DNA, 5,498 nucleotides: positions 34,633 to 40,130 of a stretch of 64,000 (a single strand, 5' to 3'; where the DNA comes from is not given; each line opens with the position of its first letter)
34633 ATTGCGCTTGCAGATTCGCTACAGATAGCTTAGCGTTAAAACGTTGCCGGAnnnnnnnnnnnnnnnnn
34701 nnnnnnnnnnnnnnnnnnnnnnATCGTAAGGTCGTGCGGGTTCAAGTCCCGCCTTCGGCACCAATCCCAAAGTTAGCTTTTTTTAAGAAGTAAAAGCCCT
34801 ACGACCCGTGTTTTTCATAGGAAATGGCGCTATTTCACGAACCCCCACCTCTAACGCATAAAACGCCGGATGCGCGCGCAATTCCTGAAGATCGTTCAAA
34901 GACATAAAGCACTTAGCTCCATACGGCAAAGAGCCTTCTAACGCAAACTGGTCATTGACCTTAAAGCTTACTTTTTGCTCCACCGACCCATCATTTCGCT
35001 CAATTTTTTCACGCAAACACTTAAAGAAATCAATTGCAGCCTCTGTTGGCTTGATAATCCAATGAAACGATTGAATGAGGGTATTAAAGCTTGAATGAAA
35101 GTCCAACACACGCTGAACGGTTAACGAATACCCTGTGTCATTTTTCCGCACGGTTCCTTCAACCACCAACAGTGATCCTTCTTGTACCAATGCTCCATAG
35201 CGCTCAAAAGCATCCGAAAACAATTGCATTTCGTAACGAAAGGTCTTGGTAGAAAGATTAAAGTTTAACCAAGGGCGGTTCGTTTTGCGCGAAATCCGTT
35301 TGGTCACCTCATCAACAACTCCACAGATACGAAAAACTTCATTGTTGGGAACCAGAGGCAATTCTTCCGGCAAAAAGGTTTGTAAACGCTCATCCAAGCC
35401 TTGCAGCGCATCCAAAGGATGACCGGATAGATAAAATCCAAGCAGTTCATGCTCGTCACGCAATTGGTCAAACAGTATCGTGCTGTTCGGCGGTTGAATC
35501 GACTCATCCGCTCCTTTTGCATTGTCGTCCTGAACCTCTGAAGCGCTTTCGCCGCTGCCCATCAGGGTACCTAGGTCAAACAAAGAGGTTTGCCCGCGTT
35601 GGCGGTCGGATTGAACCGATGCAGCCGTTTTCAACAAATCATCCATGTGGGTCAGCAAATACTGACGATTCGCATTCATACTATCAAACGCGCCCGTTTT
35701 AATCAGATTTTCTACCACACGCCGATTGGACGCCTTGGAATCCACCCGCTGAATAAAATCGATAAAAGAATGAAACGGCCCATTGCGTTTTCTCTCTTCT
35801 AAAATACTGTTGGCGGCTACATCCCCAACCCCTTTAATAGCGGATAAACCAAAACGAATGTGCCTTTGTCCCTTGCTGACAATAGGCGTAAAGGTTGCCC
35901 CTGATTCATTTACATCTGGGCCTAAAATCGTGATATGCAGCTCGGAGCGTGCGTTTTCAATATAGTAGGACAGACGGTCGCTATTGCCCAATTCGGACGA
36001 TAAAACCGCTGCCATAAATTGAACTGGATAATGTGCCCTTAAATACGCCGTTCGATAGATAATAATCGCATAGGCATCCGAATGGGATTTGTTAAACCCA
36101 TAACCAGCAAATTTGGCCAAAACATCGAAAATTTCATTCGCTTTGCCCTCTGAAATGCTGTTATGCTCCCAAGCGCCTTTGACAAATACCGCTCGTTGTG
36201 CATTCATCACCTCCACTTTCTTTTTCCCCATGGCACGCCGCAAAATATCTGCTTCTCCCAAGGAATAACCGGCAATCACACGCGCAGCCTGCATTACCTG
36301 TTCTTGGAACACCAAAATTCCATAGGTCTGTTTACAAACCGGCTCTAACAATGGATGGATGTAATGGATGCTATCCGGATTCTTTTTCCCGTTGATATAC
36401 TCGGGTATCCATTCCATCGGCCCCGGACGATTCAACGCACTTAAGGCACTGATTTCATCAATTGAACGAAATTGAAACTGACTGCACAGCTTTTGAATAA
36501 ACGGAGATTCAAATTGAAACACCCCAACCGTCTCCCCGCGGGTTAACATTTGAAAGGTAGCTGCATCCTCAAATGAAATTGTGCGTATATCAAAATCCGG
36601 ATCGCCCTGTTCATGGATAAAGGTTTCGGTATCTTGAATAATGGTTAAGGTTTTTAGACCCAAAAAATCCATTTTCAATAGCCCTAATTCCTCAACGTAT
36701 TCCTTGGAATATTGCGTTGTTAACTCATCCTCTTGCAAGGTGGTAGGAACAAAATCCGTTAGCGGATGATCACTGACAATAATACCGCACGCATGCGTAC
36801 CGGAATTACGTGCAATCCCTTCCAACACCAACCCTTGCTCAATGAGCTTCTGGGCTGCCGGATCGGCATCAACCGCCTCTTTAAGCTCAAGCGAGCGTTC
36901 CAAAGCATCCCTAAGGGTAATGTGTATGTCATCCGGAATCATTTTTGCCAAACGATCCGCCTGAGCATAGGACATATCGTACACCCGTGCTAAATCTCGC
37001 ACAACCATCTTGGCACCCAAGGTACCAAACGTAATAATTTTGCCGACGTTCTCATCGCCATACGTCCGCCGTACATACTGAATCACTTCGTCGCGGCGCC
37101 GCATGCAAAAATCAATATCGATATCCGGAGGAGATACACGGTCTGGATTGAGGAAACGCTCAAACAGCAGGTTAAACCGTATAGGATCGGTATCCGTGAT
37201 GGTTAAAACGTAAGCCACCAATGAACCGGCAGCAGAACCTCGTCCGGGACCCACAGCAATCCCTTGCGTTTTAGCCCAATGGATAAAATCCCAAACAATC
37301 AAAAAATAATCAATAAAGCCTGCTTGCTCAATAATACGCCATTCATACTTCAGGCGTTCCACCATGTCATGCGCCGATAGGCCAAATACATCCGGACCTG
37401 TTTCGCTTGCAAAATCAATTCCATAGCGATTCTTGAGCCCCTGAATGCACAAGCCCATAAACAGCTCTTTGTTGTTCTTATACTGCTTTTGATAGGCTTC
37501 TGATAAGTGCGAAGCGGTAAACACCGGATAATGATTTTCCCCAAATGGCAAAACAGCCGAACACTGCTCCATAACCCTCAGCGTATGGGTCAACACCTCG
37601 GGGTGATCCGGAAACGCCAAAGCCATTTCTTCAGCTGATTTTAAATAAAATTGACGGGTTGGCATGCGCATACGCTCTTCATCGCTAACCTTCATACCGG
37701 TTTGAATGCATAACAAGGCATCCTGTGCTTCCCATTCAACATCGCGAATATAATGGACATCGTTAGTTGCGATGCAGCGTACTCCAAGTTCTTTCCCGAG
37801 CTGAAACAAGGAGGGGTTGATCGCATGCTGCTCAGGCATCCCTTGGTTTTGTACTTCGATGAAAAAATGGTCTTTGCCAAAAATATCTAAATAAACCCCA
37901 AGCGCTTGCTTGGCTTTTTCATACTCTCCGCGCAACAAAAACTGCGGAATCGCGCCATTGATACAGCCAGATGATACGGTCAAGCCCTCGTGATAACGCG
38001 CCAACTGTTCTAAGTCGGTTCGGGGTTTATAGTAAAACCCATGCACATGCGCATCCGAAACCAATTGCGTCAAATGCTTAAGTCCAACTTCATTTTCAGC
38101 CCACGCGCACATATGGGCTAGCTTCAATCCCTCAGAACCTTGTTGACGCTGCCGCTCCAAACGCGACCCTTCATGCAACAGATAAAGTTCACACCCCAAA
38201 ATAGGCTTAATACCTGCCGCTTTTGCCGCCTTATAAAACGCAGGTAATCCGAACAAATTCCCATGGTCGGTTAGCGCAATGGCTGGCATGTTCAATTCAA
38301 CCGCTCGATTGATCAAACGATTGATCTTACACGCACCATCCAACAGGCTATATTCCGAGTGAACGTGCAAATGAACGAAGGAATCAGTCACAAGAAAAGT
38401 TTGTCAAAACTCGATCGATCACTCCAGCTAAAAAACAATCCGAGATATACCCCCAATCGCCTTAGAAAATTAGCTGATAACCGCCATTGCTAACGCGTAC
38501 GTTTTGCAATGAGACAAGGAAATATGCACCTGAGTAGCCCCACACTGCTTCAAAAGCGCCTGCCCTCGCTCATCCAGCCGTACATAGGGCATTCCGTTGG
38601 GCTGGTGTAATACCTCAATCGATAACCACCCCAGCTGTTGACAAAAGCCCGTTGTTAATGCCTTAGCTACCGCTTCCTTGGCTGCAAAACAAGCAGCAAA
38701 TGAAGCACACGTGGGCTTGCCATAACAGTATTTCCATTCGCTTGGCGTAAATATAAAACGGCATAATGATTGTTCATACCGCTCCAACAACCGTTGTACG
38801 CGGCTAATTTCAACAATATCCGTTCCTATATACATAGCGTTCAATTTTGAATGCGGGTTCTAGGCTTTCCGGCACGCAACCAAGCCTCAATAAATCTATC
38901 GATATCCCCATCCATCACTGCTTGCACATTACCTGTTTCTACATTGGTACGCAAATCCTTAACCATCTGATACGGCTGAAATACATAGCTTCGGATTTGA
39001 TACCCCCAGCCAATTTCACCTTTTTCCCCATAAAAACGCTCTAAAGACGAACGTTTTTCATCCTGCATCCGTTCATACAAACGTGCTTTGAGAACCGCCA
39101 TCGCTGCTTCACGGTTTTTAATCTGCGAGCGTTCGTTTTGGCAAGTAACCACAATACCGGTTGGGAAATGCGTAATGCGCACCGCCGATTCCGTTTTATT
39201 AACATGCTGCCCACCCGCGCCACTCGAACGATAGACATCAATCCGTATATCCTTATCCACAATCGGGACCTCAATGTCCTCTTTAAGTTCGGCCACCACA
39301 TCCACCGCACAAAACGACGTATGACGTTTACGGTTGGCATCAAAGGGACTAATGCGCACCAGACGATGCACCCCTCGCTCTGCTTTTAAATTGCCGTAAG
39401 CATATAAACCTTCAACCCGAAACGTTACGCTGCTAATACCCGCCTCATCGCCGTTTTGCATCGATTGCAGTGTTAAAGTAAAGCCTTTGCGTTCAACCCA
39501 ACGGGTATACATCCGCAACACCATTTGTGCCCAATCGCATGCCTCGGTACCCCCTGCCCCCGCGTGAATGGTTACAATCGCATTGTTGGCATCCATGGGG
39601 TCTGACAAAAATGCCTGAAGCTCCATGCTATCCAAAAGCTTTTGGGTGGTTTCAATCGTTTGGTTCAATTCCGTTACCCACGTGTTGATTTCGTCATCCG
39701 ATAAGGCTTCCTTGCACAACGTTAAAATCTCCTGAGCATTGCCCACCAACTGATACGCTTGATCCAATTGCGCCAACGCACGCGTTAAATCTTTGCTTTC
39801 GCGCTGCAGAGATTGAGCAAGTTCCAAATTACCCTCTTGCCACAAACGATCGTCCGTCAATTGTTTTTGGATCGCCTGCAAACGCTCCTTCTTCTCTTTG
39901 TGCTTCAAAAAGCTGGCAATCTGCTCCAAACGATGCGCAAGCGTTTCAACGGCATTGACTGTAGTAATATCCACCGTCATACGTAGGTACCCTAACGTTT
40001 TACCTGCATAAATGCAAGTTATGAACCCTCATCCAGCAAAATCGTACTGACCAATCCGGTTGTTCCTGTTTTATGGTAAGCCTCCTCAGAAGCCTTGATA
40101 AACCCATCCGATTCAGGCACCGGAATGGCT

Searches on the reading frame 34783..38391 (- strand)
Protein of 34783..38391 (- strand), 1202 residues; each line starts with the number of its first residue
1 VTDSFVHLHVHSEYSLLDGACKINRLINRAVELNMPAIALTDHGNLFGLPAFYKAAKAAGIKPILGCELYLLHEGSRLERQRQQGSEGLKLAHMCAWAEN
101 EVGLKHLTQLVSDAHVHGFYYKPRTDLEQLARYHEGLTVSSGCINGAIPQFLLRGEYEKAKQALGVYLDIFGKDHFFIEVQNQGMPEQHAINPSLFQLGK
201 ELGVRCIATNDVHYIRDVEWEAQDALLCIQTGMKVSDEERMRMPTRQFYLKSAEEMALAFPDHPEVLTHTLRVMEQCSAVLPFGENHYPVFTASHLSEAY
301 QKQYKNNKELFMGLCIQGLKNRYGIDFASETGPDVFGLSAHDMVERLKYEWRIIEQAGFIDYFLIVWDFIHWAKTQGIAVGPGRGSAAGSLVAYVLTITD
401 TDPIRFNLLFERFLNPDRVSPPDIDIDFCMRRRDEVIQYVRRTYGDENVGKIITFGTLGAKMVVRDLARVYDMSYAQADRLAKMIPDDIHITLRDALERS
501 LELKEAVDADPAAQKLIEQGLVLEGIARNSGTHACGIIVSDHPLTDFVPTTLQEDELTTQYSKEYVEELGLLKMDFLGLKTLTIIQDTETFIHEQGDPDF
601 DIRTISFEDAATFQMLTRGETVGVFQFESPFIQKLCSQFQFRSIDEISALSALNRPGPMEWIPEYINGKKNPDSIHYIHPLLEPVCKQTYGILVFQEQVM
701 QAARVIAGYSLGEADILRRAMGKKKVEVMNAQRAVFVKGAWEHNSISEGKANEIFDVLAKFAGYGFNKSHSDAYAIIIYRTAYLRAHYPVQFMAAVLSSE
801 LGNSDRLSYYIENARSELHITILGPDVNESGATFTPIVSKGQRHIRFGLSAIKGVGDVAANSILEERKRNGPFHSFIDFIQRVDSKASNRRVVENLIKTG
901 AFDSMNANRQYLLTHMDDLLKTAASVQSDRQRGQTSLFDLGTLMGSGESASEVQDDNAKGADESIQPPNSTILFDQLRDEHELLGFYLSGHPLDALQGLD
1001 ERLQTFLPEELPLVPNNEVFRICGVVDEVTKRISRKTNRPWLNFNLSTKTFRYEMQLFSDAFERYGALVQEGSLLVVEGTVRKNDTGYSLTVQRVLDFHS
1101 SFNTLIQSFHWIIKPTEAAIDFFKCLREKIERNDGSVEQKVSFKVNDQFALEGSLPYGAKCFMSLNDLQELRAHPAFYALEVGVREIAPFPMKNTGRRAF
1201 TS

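Call 62: search_protein_families(library=pfam, proteins=[window:34783-38391:-], max_evalue=0.00001)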
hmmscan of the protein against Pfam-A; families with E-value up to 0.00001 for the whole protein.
window:34783-38391:- (1202 aa): 5 families
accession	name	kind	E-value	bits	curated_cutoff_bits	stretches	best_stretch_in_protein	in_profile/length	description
PF07733.18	DNA_pol3_alpha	-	2.1e-96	323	23.9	1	314-578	6-260/260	Bacterial DNA polymerase III alpha NTPase domain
PF17657.6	DNA_pol3_finger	-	1.8e-56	190.5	22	1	581-743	1-165/166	Bacterial DNA polymerase III alpha subunit finger domain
PF02811.25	PHP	-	5.2e-55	186.7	26.4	1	7-182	1-163/164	PHP domain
PF14579.12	HHH_6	-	1.2e-30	105.9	25.6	1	820-910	2-88/90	Helix-hairpin-helix motif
PF01336.31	tRNA_anti-codon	-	6e-07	29.8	27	1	1021-1095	2-72/75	OB-fold nucleic acid binding domain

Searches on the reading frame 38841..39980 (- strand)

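Call 62: search_protein_families(library=pfam, proteins=[window:38841-39980:-], max_evalue=0.00001)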
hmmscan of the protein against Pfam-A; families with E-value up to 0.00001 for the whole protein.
window:38841-39980:- (379 aa): 2 families
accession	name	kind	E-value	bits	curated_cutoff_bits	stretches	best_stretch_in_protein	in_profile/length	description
PF03462.23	PCRF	-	6.2e-52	176.7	24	1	31-226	2-194/194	PCRF domain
PF00472.26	RF-1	-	8.2e-44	148.7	35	1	234-344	1-116/116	RF-1 domain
